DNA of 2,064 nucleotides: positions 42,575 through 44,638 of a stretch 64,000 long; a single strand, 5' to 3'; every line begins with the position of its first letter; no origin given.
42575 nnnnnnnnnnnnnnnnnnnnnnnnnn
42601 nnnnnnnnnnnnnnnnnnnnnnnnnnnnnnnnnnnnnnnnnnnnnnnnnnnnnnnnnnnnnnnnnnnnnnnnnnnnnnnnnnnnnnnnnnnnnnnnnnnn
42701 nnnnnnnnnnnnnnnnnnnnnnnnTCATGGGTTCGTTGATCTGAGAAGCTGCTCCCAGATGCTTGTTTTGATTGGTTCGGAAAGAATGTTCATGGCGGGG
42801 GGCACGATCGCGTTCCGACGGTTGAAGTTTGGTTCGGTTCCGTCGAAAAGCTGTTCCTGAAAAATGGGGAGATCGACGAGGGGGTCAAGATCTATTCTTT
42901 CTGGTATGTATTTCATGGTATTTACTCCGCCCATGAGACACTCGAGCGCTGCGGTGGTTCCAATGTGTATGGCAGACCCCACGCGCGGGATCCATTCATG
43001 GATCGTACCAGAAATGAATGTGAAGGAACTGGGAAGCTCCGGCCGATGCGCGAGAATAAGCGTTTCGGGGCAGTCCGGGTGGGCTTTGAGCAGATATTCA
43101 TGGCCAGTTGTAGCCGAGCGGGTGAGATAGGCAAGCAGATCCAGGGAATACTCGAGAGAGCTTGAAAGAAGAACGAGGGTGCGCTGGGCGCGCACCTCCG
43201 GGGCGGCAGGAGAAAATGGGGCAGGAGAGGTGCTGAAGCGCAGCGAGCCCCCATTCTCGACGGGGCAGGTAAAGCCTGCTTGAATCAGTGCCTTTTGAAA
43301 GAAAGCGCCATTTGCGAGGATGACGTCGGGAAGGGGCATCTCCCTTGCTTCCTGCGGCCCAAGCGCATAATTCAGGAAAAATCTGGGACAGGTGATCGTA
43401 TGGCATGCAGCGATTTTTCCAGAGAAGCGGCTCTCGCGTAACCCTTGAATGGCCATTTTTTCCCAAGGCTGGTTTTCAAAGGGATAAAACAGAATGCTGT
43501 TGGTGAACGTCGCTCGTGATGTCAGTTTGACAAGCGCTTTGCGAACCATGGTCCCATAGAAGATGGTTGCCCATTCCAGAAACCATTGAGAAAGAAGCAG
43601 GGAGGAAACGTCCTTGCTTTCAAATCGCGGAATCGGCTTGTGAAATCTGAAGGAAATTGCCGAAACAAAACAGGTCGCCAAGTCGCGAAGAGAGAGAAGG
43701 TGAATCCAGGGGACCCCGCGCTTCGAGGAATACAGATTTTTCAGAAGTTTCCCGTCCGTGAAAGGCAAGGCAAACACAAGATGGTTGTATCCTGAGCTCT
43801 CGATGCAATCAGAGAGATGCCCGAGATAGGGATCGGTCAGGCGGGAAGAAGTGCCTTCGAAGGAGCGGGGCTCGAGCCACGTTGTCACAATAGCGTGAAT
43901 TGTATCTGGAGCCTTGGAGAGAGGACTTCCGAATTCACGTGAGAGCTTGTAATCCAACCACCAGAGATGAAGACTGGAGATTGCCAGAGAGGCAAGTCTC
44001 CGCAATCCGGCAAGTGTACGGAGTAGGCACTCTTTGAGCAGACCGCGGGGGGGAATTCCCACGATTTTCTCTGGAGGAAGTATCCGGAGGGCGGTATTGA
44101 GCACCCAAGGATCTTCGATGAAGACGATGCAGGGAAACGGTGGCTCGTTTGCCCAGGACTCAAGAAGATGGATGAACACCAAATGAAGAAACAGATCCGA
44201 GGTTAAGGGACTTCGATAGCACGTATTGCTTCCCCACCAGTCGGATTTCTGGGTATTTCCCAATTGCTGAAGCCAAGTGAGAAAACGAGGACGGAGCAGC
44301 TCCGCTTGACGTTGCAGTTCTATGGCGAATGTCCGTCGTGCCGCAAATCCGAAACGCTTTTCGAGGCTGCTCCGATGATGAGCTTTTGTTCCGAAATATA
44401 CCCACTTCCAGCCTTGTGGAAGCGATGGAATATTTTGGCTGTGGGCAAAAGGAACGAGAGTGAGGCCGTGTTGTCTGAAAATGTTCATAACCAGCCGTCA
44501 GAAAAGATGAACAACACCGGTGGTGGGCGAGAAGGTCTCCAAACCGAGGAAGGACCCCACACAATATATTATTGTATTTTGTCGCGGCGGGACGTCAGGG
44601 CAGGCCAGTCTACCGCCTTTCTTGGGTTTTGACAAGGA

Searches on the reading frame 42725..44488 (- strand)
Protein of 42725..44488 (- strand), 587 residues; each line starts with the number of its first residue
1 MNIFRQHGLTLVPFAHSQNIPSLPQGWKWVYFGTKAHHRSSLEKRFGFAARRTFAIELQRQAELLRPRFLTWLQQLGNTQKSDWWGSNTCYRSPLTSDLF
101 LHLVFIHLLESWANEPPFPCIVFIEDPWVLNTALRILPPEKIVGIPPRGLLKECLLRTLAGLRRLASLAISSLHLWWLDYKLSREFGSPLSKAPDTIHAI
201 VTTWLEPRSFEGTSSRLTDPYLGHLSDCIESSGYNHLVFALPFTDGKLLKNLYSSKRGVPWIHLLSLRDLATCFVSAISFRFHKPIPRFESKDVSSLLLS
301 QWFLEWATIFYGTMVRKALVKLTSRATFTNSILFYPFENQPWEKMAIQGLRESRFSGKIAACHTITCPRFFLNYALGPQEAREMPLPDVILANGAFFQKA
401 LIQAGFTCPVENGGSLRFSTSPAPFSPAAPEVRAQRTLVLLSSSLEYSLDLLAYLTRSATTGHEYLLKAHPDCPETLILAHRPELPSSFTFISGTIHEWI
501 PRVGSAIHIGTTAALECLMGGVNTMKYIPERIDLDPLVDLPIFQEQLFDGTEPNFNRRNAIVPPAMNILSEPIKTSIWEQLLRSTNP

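Call 22: find_encoding_contigs(protein=window:42725-44488:-, flank=10000, max_places=8)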
Protein window:42725-44488:- (587 aa): 1 contig read that carries it; 1 place shown.
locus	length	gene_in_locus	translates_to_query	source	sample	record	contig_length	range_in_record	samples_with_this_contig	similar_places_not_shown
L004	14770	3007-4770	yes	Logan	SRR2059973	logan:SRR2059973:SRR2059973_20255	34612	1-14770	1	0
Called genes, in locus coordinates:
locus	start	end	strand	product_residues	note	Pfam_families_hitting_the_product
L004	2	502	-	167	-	?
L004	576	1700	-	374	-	PF01041:DegT_DnrJ_EryC1, PF01212:Beta_elim_lyase (weak), PF00155:Aminotran_1_2, PF00266:Aminotran_5 (weak), PF01053:Cys_Met_Meta_PP (weak)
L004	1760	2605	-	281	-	PF13489:Methyltransf_23, PF08241:Methyltransf_11 (weak), PF13649:Methyltransf_25 (weak)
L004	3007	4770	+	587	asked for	-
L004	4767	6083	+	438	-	PF01041:DegT_DnrJ_EryC1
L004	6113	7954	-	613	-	PF27859:LIC12162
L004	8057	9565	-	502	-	PF01554:MatE (weak), PF01943:Polysacc_synt, PF13440:Polysacc_synt_3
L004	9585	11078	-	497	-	PF02310:B12-binding, PF04055:Radical_SAM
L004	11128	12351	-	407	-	PF04055:Radical_SAM, PF13186:SPASM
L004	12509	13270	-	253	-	PF00106:adh_short, PF08659:KR (faint), PF13561:adh_short_C2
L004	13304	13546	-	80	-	PF00550:PP-binding (weak)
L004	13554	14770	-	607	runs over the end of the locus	PF21211:FkbH_N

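Call 49: search_protein_families(library=pfam, proteins=[window:42725-44488:-], max_evalue=0.0001)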
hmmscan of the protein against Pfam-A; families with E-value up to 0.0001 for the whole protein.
window:42725-44488:- (587 aa): 0 families
